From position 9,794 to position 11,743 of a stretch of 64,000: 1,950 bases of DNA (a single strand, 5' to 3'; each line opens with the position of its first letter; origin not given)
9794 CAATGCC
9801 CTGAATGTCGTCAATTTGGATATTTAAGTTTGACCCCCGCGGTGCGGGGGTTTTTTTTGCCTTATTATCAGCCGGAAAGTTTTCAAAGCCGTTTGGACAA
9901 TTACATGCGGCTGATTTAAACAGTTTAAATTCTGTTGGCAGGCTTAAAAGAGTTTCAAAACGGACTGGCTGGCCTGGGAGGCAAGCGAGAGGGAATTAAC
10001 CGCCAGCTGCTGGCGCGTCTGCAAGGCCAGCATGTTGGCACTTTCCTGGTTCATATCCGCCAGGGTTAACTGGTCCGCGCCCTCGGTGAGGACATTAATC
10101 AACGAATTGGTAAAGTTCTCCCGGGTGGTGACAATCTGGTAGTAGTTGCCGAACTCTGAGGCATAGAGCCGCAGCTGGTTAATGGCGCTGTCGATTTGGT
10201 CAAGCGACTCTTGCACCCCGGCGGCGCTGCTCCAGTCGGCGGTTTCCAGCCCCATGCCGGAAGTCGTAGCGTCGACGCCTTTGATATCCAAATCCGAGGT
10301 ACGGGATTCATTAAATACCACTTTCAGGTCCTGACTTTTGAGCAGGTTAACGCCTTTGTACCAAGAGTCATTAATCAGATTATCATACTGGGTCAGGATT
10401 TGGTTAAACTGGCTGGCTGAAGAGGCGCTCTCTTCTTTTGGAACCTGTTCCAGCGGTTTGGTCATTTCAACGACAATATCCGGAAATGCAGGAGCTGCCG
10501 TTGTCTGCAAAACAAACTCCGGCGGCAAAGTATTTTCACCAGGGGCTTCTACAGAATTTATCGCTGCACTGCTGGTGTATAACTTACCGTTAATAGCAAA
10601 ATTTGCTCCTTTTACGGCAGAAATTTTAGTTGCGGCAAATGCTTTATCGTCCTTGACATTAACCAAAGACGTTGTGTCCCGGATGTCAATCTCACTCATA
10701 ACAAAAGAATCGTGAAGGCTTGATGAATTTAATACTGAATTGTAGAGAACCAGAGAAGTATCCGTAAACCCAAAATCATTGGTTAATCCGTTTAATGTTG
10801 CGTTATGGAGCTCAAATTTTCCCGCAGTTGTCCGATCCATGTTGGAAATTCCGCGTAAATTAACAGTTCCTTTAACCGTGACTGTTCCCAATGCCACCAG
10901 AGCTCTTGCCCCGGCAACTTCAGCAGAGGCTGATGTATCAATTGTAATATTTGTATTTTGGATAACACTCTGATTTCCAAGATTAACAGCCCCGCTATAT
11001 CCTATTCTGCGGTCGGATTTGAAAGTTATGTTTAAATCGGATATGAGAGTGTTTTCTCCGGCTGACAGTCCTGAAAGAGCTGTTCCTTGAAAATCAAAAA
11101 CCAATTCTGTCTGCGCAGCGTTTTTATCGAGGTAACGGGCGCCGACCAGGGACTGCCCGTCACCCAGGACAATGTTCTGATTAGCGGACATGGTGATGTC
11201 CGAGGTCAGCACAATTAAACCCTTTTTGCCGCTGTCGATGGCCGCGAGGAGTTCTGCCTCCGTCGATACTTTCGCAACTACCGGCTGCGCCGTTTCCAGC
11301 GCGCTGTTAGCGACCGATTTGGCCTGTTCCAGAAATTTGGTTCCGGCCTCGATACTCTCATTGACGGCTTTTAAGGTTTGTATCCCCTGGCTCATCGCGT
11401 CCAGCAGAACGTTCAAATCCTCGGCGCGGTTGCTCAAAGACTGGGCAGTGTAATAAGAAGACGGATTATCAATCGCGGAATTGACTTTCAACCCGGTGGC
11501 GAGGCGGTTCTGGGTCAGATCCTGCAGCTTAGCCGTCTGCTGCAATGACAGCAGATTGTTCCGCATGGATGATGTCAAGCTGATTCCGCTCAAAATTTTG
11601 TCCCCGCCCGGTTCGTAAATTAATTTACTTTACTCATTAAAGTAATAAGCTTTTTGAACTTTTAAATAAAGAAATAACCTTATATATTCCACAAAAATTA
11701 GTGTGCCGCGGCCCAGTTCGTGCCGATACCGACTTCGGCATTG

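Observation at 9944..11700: Giant flagellin-family paralog 1 with a beta-helix-like central domain, lying between gyrB and polA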

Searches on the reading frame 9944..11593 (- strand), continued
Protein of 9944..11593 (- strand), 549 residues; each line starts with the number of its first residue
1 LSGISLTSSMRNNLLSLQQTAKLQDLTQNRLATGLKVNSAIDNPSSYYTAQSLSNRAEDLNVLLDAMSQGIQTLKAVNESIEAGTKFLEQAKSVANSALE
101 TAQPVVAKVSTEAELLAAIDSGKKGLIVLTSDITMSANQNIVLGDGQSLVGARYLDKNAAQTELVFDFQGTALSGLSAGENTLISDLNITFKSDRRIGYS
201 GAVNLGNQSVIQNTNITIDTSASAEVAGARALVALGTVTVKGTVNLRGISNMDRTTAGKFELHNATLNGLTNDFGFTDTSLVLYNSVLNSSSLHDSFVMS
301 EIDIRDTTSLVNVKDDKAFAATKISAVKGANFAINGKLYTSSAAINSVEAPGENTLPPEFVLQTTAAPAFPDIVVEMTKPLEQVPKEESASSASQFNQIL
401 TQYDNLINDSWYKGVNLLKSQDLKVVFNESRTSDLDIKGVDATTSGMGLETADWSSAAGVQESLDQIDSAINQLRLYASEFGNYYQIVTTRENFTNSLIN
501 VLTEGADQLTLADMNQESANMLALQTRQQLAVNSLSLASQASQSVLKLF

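Call 60: find_encoding_contigs(protein=P0026, flank=10000, max_places=3)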
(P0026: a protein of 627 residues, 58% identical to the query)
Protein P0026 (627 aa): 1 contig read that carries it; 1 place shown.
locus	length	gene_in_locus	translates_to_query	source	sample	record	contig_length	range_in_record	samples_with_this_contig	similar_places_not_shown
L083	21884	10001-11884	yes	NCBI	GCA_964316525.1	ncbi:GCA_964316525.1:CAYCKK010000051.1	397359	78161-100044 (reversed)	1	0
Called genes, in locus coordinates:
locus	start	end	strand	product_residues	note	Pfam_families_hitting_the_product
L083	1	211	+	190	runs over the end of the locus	PF07081:DUF1349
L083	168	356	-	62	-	-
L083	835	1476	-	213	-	PF03193:RsgA_GTPase (faint), PF01926:MMR_HSR1, PF02421:FeoB_N, PF00009:GTP_EFTU (weak)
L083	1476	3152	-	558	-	PF14849:YidC_periplas, PF02096:60KD_IMP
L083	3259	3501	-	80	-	PF01809:YidD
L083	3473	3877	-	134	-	PF00825:Ribonuclease_P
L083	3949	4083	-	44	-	PF00468:Ribosomal_L34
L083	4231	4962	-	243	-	PF05175:MTS (weak), PF08241:Methyltransf_11 (weak), PF13649:Methyltransf_25, PF13847:Methyltransf_31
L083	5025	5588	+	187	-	PF02659:Mntp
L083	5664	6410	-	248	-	PF01643:Acyl-ACP_TE, PF13279:4HBT_2 (faint), PF20791:Acyl-ACP_TE_C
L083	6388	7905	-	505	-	PF12706:Lactamase_B_2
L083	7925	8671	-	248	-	PF01464:SLT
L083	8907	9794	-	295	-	PF05013:FGase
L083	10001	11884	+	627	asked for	PF00669:Flagellin_N (weak), PF00700:Flagellin_C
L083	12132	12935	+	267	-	PF01177:Asp_Glu_race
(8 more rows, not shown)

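Call 61: find_encoding_contigs(protein=P0051, flank=10000, max_places=3)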
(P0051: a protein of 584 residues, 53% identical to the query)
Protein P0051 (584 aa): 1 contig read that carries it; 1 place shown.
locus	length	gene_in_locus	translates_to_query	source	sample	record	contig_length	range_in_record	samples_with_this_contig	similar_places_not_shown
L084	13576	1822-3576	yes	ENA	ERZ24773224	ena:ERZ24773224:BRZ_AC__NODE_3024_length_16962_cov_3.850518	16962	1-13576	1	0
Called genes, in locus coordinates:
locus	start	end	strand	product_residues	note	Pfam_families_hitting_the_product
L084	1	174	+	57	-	?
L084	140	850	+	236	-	PF01863:YgjP-like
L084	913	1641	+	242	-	PF01027:Bax1-I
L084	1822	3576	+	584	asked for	PF00669:Flagellin_N, PF00700:Flagellin_C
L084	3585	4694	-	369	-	PF00990:GGDEF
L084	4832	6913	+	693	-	-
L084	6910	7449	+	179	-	-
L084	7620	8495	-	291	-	PF04542:Sigma70_r2, PF04545:Sigma70_r4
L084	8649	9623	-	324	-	PF01479:S4, PF00849:PseudoU_synth_2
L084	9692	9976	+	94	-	PF20082:DUF6476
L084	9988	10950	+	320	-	-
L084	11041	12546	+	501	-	-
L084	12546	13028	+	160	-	-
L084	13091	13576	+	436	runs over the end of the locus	-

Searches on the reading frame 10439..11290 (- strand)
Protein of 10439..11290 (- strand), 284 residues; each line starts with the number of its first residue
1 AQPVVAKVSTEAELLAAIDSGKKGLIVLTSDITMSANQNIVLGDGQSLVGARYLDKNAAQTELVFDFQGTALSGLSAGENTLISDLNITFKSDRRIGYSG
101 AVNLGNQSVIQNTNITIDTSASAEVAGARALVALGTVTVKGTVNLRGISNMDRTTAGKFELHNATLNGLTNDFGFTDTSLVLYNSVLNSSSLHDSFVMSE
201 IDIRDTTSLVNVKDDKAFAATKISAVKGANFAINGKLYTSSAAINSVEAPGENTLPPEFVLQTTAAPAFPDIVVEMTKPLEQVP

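Call 40: predict_structure(alignment_id=A2)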
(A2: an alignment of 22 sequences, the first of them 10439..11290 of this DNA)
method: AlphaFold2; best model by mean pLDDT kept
length: 284 residues; sequences in the alignment: 22
mean_pLDDT: 94.7   pTM: 0.93
mean pLDDT of the five models: 94.7, 94.3, 94.3, 93.7, 93.4
residues with pLDDT >= 90: 254; 70-90: 26; 50-70: 4; < 50: 0
segments of 3 or more residues with pLDDT < 50: none
pLDDT, mean of each block of 10 residues (from residue 1): 93 98 98 94 98 92 94 94 98 84 98 97 89 97 96 95 98 95 98 94 98 93 98 97 96 95 96 90 66
secondary structure, 60 per line:
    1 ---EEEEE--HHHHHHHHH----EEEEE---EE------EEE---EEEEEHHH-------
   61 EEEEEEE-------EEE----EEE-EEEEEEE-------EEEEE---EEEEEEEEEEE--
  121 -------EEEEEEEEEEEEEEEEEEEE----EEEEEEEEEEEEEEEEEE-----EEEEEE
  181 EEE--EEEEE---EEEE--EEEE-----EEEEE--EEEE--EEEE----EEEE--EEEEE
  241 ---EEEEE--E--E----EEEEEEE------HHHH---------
elements in order: E4-8 H11-19 E24-28 E40-42 E46-50 E61-67 E75-77 E82-84 E86-92 E100-104 E108-118 E128-147 E152-169 E175-183 E186-190 E194-197 E200-203 E209-213 E216-219 E222-225 E230-233 E236-240 E244-248 E259-265 H272-275

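Call 70: search_protein_representatives(alignment_id=A2)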
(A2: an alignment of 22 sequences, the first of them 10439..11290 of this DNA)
Query: 22 sequences, 336 profile positions. Proteins with E-value up to 0.001 (for the whole library): 226; up to 1e-10: 181; up to 1e-30: 72. The best 150 are listed.
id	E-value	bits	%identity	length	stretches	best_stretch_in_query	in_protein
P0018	1.9e-104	366.2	-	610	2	1-335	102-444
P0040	1.4e-91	323.9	-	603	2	1-332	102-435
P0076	2.6e-88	313.1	-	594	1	2-335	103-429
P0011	4.8e-88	312.2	-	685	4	1-231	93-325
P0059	2.8e-86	306.4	-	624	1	2-335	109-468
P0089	3.6e-84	299.5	-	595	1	1-334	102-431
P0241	3.3e-81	289.8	-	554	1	1-333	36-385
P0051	3.8e-79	283.0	-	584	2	2-325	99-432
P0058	4.8e-78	279.4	-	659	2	1-210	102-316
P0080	9.8e-74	265.2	-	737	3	1-230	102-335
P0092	7.7e-73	262.3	-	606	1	2-333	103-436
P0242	2.7e-71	257.2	-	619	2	3-333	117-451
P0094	1.8e-69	251.2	-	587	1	1-332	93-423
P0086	1.8e-68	247.9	-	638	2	1-209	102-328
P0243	1.7e-67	244.7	-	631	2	1-209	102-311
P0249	1.4e-58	215.4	-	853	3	5-268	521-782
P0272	2.8e-41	158.5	-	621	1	14-287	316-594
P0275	2.1e-39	152.3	-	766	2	12-242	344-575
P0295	1.3e-31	126.8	-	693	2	11-231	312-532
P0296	1.5e-31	126.5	-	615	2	14-203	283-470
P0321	4.9e-25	105.1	-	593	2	8-210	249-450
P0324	8.0e-25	104.4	-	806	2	12-226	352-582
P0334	1.0e-22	97.5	-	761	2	34-301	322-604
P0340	2.0e-21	93.2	-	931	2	3-280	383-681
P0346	1.5e-20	90.4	-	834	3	3-249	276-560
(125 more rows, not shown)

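Call 71: search_protein_families(library=pfam, proteins=[P0249, P0272, P0275, P0295, P0296, P0321, P0324, P0334, P0340, P0346], max_evalue=0.001)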
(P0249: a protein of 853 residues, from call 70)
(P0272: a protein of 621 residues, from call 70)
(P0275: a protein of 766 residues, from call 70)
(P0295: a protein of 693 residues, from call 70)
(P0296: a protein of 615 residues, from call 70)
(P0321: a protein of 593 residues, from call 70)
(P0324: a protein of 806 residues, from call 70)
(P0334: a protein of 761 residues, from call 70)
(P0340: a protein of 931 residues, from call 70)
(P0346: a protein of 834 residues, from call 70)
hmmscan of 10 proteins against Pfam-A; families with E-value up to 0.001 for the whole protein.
P0249 (853 aa): 1 family
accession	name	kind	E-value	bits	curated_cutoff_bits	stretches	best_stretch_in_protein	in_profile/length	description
PF20585.4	Pectate_lyase_5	-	0.00013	22.6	24.3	0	522-628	2-89/126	Putative pectate lyase-like adhesive domain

P0272 (621 aa): 0 families

P0275 (766 aa): 0 families

P0295 (693 aa): 0 families

P0296 (615 aa): 0 families

P0321 (593 aa): 0 families

P0324 (806 aa): 0 families

P0334 (761 aa): 0 families

P0340 (931 aa): 0 families

P0346 (834 aa): 0 families

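Call 73: find_encoding_contigs(protein=P0272, flank=8000, max_places=2)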
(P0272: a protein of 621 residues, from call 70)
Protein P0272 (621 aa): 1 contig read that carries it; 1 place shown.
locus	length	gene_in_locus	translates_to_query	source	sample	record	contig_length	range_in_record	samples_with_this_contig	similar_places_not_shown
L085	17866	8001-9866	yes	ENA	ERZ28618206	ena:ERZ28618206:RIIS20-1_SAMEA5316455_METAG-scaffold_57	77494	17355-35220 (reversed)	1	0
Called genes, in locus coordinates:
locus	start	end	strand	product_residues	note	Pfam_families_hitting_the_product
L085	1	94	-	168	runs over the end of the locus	PF06242:TrcR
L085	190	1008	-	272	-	-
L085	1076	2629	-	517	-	-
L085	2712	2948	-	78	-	PF01197:Ribosomal_L31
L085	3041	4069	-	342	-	-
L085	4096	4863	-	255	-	PF00459:Inositol_P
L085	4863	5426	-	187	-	PF08207:EFP_N, PF01132:EFP, PF09285:Elong-fact-P_C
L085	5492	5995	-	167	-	-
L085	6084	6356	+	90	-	-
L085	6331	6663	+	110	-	PF05164:ZapA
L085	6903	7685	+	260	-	PF00149:Metallophos, PF13277:YmdB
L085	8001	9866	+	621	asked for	-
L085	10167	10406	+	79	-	-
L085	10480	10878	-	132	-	-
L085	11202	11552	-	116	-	-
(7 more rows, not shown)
